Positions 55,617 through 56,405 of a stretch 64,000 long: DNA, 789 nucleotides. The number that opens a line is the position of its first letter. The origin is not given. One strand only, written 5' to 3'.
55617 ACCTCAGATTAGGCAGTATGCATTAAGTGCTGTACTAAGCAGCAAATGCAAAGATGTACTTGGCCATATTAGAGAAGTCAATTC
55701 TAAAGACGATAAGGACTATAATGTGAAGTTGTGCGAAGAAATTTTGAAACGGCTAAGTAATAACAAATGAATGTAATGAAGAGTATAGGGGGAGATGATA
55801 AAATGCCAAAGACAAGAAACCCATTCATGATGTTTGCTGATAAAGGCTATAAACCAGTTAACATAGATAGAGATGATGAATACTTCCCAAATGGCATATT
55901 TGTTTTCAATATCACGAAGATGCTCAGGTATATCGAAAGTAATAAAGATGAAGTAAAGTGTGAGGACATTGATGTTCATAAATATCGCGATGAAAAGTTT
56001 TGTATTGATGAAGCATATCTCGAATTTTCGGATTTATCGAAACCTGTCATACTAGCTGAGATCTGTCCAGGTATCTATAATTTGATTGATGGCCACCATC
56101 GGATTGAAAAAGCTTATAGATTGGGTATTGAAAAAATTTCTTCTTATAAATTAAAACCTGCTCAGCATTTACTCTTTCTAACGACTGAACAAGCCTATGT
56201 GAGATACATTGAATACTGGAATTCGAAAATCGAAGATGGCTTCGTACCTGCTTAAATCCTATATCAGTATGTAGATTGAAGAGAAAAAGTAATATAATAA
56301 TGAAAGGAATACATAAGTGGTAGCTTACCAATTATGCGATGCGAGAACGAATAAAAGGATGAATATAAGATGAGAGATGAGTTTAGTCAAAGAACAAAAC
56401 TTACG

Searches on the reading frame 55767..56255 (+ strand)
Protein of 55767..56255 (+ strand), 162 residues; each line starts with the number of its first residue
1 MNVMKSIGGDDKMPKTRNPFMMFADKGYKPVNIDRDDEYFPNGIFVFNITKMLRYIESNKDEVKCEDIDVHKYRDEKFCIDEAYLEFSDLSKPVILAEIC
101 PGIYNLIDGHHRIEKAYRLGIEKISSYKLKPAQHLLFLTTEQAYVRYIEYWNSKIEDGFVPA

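Call 5: search_protein_families(library=pfam, proteins=[window:55767-56255:+], max_evalue=0.01)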
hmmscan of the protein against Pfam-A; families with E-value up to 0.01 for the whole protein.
window:55767-56255:+ (162 aa): 0 families

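Call 6: search_protein_families(library=padloc, proteins=[window:55767-56255:+], max_evalue=0.01)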
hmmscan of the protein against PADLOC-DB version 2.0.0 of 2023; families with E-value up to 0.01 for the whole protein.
window:55767-56255:+ (162 aa): 0 families

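Call 7: search_protein_families(library=ncbifam, proteins=[window:55767-56255:+], max_evalue=0.01)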
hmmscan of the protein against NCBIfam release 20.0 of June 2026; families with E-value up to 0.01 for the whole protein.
window:55767-56255:+ (162 aa): 1 family
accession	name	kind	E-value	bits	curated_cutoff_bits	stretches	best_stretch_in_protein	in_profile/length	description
NF033589.0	staphy_B_SbnI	equivalog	0.0076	15.6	350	1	63-153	11-101/254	bifunctional transcriptional regulator/O-phospho-L-serine synthase SbnI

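Call 9: find_homologous_proteins(query=window:55767-56255:+)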
Query window:55767-56255:+ (162 aa): 306 proteins with E <= 0.001 among 337 candidates; the best 120 are listed.
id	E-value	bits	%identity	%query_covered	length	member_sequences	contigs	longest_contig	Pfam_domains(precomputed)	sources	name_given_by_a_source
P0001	1.4e-106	371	100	100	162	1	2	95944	-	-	-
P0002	2.4e-79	283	85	88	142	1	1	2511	-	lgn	-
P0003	4.9e-71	256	75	90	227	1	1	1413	-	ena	-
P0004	2.2e-64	234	67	93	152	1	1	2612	-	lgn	-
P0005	4.3e-60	220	64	93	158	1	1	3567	-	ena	-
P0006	2.3e-57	211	62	92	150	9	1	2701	-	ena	-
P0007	2.0e-56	208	63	90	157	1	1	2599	-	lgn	-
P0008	2.2e-56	208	63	92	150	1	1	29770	-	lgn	-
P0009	6.8e-52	193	59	91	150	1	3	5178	-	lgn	-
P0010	1.3e-45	173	52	90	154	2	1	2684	-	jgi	-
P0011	1.5e-45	173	53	90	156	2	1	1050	-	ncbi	-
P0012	2.0e-44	169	54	86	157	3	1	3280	-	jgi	-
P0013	2.1e-44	169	55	85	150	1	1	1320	-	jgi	jgi:ParB-like nuclease domain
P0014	7.2e-44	167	55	83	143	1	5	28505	-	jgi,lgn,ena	-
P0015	9.5e-44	167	54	85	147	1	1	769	-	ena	-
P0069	6.8e-39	151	55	81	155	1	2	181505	-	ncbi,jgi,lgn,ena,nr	ncbi:ParB/RepB/Spo0J family partition protein [bacterium]|nr:ParB/RepB/Spo0J family partition protei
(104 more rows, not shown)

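Call 11: find_encoding_contigs(protein=P0001, flank=8000, max_places=3)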
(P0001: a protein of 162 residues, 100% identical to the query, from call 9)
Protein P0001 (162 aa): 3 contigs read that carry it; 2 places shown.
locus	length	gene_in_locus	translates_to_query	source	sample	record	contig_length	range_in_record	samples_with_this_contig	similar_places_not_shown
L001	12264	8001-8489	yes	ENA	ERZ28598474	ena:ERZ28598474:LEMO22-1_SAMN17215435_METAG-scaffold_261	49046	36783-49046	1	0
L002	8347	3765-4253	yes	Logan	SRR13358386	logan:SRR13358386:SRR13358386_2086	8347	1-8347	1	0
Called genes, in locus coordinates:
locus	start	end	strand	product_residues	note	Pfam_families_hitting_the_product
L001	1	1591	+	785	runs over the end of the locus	PF00270:DEAD, PF04851:ResIII, PF18766:SWI2_SNF2, PF00271:Helicase_C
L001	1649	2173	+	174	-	-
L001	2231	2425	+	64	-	-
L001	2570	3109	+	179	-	-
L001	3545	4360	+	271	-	PF00561:Abhydrolase_1, PF12146:Hydrolase_4, PF12697:Abhydrolase_6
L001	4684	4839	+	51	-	-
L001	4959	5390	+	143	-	-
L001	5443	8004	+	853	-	PF00580:UvrD-helicase, PF13245:AAA_19, PF01443:Viral_helicase1 (faint), PF13361:UvrD_C, PF13538:UvrD_C_2 (faint)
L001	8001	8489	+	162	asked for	-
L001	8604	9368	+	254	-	-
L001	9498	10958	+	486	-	-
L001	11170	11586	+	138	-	PF01243:PNPOx_N, PF16242:Pyrid_ox_like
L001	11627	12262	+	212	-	?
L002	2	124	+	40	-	?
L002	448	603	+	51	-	-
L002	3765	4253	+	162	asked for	-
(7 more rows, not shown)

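Call 12: find_encoding_contigs(protein=P0008, flank=8000, max_places=3)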
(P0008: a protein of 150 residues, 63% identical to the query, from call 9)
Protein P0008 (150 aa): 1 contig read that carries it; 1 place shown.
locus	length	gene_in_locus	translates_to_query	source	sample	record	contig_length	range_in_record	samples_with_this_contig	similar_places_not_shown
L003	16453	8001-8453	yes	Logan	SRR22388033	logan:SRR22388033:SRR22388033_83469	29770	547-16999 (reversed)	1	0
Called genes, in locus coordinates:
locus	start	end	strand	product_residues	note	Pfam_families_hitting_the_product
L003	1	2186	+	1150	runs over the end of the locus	PF21445:ADDB_N, PF13361:UvrD_C, PF27467:AddB_5th, PF12705:PDDEXK_1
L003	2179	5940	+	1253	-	PF00580:UvrD-helicase, PF13191:AAA_16 (faint), PF13245:AAA_19, PF13538:UvrD_C_2 (faint), PF13361:UvrD_C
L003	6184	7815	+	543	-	PF19614:DUF6119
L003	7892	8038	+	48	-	-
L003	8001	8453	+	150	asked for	-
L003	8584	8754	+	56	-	-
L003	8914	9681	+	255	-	-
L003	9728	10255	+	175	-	-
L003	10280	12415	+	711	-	PF23139:OB_YrrC, PF14520:HHH_5 (weak), PF14490:HHH_RecD2, PF13086:AAA_11 (weak), PF13245:AAA_19, PF13604:AAA_30, PF18335:SH3_13, PF13538:UvrD_C_2, +2 more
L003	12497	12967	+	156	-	PF03682:UPF0158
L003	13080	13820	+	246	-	PF10263:SprT-like (weak)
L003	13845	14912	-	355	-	PF06114:Peptidase_M78, PF10463:Peptidase_U49 (weak)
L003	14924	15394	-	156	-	PF13744:HTH_37 (faint), PF12844:HTH_19, PF13560:HTH_31, PF01381:HTH_3, PF13443:HTH_26 (weak)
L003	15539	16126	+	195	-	-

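Call 13: find_encoding_contigs(protein=P0014, flank=8000, max_places=3)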
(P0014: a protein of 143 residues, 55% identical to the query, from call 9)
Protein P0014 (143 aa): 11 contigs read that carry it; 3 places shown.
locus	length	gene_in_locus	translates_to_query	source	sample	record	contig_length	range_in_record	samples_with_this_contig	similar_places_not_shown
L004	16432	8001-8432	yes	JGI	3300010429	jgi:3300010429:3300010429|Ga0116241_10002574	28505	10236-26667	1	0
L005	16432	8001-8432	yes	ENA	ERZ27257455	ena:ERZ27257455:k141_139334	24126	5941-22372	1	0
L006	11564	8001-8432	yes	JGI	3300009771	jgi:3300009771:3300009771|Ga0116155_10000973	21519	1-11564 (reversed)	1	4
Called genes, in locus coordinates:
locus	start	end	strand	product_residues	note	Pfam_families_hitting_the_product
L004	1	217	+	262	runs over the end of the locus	-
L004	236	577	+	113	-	-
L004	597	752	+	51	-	-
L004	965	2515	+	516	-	PF12161:HsdM_N, PF02384:N6_Mtase, PF07669:Eco57I (weak)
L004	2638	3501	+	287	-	PF02498:Bro-N (weak)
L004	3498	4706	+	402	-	-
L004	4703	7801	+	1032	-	PF04313:HSDR_N, PF00270:DEAD (weak), PF04851:ResIII, PF18766:SWI2_SNF2, PF22679:T1R_D3-like, PF12008:EcoR124_C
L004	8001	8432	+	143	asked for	-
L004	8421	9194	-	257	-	PF00771:FHIPEP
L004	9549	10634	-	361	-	PF04307:YdjM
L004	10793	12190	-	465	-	PF00589:Phage_integrase, PF01637:ATPase_2 (weak), PF13191:AAA_16 (weak)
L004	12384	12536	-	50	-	-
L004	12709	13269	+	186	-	-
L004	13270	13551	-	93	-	-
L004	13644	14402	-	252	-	PF02195:ParB_N (weak)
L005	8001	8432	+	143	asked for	-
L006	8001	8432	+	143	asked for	-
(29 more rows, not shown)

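Call 15: find_encoding_contigs(protein=P0069, flank=8000, max_places=2)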
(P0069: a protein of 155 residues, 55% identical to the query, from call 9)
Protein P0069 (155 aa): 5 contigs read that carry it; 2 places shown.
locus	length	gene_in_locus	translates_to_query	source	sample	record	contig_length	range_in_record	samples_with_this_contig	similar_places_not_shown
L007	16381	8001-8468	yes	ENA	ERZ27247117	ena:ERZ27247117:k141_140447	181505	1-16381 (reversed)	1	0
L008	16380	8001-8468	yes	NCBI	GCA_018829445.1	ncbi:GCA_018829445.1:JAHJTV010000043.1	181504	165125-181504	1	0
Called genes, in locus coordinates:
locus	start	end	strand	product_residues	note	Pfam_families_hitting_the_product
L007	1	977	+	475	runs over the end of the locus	PF13727:CoA_binding_3, PF02397:Bac_transf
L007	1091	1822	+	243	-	PF05036:SPOR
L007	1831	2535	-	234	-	-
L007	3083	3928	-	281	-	PF18306:LDcluster4, PF03641:Lysine_decarbox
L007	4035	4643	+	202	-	PF02834:LigT_PEase, PF13563:2_5_RNA_ligase2, PF10469:AKAP7_NLS, PF02834:LigT_PEase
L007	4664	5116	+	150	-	PF01668:SmpB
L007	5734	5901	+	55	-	-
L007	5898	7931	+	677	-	PF20172:DUF6538, PF00589:Phage_integrase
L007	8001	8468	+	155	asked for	-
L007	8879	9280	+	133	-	-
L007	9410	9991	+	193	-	PF04002:RadC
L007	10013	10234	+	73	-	-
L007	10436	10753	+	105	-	PF11171:DUF2958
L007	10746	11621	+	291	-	PF08401:ArdcN, PF18818:MPTase-PolyVal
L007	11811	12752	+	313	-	PF00589:Phage_integrase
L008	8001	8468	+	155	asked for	-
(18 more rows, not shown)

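Call 16: find_encoding_contigs(protein=P0009, flank=8000, max_places=3)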
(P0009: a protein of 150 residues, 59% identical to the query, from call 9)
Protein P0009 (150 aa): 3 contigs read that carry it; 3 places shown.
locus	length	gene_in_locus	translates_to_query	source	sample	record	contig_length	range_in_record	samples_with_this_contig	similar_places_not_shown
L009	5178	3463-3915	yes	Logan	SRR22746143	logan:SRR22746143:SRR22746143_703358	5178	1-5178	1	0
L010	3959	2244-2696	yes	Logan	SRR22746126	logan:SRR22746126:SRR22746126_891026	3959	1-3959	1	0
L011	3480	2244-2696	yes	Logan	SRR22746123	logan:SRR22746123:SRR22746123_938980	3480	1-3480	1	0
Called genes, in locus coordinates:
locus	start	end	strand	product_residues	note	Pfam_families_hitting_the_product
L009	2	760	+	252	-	?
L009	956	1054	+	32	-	-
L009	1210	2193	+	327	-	PF08357:SEFIR, PF13676:TIR_2, PF27176:Y4lF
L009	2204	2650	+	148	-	PF13048:DUF3908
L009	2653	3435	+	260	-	PF04250:DUF429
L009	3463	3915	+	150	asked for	-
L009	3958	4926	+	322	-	-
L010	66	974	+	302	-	PF13676:TIR_2, PF27176:Y4lF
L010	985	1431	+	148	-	PF13048:DUF3908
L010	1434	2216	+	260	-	PF04250:DUF429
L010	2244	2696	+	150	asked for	-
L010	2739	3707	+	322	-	-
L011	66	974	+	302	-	PF13676:TIR_2, PF27176:Y4lF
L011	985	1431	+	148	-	PF13048:DUF3908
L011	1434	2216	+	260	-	PF04250:DUF429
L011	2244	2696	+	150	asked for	-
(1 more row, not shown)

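Call 30: search_protein_families(library=phrogs, proteins=[window:55803-56255:+], max_evalue=0.01)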
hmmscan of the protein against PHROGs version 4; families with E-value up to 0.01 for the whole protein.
window:55803-56255:+ (150 aa): 2 families
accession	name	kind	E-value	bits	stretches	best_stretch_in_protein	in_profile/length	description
phrog_17560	-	unknown function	0.0019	19.6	1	34-120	20-107/119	-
phrog_26387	-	DNA, RNA and nucleotide metabolism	0.0036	17.8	1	73-119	40-87/252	ParB-like partition nuclease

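Call 33: search_solved_structures(query=window:55803-56255:+, max_evalue=1, show_alignments=2)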
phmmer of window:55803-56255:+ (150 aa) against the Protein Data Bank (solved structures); distinct sequences matched with E-value up to 1: 7.
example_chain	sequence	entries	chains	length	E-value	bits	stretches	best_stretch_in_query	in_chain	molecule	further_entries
5uje_A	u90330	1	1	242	0.024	17.7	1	49-141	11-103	SbnI protein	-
6u4b_A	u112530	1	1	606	0.27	14.3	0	16-42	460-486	WbbM protein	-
5x0b_A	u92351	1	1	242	0.41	13.7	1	70-114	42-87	Free serine kinase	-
5x0j_A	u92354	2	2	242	0.5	13.4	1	75-114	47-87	Free serine kinase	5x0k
5x0e_A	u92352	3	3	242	0.62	13.1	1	77-114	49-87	Free serine kinase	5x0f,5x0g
7nad_m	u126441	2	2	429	0.81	12.7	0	31-100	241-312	Ribosome biogenesis protein ERB1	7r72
9wpe_A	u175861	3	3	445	0.93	12.5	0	63-145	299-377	Odorant receptor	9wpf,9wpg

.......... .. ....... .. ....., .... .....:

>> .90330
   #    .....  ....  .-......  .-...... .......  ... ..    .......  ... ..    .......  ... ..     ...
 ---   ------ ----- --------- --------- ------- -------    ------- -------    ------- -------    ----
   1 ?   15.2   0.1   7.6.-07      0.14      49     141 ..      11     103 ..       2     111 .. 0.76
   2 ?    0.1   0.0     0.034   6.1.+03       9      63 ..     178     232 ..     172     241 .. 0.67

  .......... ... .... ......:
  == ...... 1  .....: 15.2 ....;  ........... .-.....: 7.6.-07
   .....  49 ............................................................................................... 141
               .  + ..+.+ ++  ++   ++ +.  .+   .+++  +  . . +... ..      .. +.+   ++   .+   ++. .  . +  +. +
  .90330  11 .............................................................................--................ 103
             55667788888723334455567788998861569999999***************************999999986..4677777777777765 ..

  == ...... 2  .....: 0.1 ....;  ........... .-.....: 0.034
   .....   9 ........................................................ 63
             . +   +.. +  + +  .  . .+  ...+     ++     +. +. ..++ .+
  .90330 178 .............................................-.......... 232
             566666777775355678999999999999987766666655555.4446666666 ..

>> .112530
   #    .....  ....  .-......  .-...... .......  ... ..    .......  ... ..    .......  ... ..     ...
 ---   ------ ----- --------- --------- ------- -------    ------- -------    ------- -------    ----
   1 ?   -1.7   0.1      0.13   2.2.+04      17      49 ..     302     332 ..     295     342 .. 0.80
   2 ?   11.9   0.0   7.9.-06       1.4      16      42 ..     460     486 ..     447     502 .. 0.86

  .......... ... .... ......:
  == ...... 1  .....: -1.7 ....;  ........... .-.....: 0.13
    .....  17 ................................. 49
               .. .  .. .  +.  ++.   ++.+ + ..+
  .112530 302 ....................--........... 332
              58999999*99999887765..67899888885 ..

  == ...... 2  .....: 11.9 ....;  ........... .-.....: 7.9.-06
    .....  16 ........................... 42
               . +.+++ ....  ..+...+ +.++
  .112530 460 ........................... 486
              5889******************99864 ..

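Call 40: find_related_loci(query=A1, collection=metagenome_contigs, flank=8000)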
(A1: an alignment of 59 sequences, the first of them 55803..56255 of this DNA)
Query A1 (150 aa) in metagenome_contigs; peptide patterns used: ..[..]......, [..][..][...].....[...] (x = any residue, [..] = any of these).
600 stretches matched a pattern (row limit reached: there are more); 349 encode a relative of the query (tblastn E <= 1e-3); the best 80 are kept; 80 distinct loci.
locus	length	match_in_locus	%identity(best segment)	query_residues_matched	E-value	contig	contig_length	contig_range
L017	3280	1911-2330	54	9-148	2e-48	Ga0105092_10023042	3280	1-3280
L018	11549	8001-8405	55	12-145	4e-48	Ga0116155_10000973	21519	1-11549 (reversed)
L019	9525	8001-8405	55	12-145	4e-48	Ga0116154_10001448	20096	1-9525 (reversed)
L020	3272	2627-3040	52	7-144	1e-47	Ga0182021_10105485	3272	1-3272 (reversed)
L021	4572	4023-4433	52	9-145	3e-47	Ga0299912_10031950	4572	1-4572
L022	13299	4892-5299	53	9-144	7e-47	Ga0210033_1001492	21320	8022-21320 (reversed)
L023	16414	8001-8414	51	7-146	4e-46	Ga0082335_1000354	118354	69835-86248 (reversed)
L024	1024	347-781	50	1-145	2e-48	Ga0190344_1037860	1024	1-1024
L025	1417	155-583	49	1-143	2e-47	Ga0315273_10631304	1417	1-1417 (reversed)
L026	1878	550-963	52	6-145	1e-46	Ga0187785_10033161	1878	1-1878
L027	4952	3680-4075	55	13-143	5e-46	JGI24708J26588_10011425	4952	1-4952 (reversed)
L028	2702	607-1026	52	9-148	1e-45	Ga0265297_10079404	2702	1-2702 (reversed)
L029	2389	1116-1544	48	3-143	2e-45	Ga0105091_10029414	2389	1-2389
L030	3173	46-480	48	3-147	3e-45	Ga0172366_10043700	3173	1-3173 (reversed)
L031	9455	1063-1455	53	13-145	6e-45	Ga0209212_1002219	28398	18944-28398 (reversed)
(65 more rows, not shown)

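Call 44: predict_structure(alignment_id=A1)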
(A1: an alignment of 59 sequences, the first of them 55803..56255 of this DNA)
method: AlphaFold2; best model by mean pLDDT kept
length: 150 residues; sequences in the alignment: 59
mean_pLDDT: 92.4   pTM: 0.84
mean pLDDT of the five models: 92.4, 92.3, 92.0, 91.7, 91.7
residues with pLDDT >= 90: 122; 70-90: 24; 50-70: 2; < 50: 2
segments of 3 or more residues with pLDDT < 50: none
pLDDT, mean of each block of 10 residues (from residue 1): 73 94 90 93 95 96 86 91 95 94 97 97 96 96 92
secondary structure, 60 per line:
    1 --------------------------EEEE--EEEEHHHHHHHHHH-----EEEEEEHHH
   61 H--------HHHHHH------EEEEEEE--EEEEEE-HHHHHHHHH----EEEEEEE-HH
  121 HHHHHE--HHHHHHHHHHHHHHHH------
elements in order: E27-30 E33-36 H37-46 E52-57 H58-61 H70-75 E82-88 E91-96 H98-106 E111-117 H119-125 H129-144

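Call 47: fold_search(model_id=the predicted structure, library=pdb)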
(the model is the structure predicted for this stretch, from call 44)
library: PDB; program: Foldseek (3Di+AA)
matches with E <= 10: 109; with E <= 0.001: 0
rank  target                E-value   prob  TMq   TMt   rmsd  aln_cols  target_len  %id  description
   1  7bnr_A                4.0e-03  1.00  0.34  0.27   6.7       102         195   18  Crystal structure of a ParB Q52A mutant from Myxococcus xanthus bound to CTPyS (released 2021-09-08)
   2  6sdk_B                4.3e-03  1.00  0.32  0.25   6.3       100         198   17  Crystal structure of bacterial ParB dimer bound to CDP (released 2019-10-23)
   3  6sdk_A                5.1e-03  1.00  0.33  0.26   6.0        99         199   18  Crystal structure of bacterial ParB dimer bound to CDP (released 2019-10-23)
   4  7bm8_A                7.4e-03  0.99  0.33  0.29   5.7       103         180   16  Crystal structure of the C-terminally truncated chromosome-partitioning protein ParB from Caulobacter crescentus compl (released 2021-04-28)
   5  2hwj_C                8.9e-03  0.98  0.35  0.28   9.0       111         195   15  Crystal structure of protein Atu1540 from Agrobacterium tumefaciens (released 2006-08-29)
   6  5x0k                  1.5e-02  1.00  0.35  0.23   3.5        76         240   30  Free serine kinase (E30Q mutant) in complex with AMP (released 2017-04-12)
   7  5k5d_B                1.5e-02  0.99  0.33  0.21   5.4        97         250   18  Structure of the C2221 form of Pnob8-like ParB-N domain (released 2016-06-15)
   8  2rii_X                2.0e-02  1.00  0.37  0.50   3.2        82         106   15  Crystal Structure of Human Peroxiredoxin I in complex with Sulfiredoxin (released 2008-01-08)
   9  7bnk_A                2.1e-02  0.99  0.34  0.28   5.6       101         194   18  Crystal structure of ParB from Myxococcus xanthus bound to CDP and Monothiophosphate (released 2021-09-08)
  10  7ol9_B                2.1e-02  0.96  0.31  0.24   6.6       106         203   12  Crystal structure of C-terminally truncated Bacillus subtilis nucleoid occlusion protein (Noc) complexed to the Noc-bi (released 2022-03-09)
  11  1vk1                  2.3e-02  1.00  0.36  0.24   3.5        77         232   30  Conserved hypothetical protein from Pyrococcus furiosus Pfu-392566-001 (released 2004-08-10)
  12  7nfu_A                2.3e-02  0.97  0.38  0.28   5.5       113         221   15  Crystal structure of C-terminally truncated Geobacillus thermoleovorans nucleoid occlusion protein Noc (released 2021-02-17)
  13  5k5d_A                2.5e-02  0.97  0.32  0.21   5.5        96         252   18  Structure of the C2221 form of Pnob8-like ParB-N domain (released 2016-06-15)
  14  5x0b                  2.7e-02  1.00  0.35  0.23   3.5        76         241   30  Free serine kinase in complex with AMP (released 2017-04-12)
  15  7bnk_B                2.7e-02  0.98  0.35  0.28   5.5       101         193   18  Crystal structure of ParB from Myxococcus xanthus bound to CDP and Monothiophosphate (released 2021-09-08)
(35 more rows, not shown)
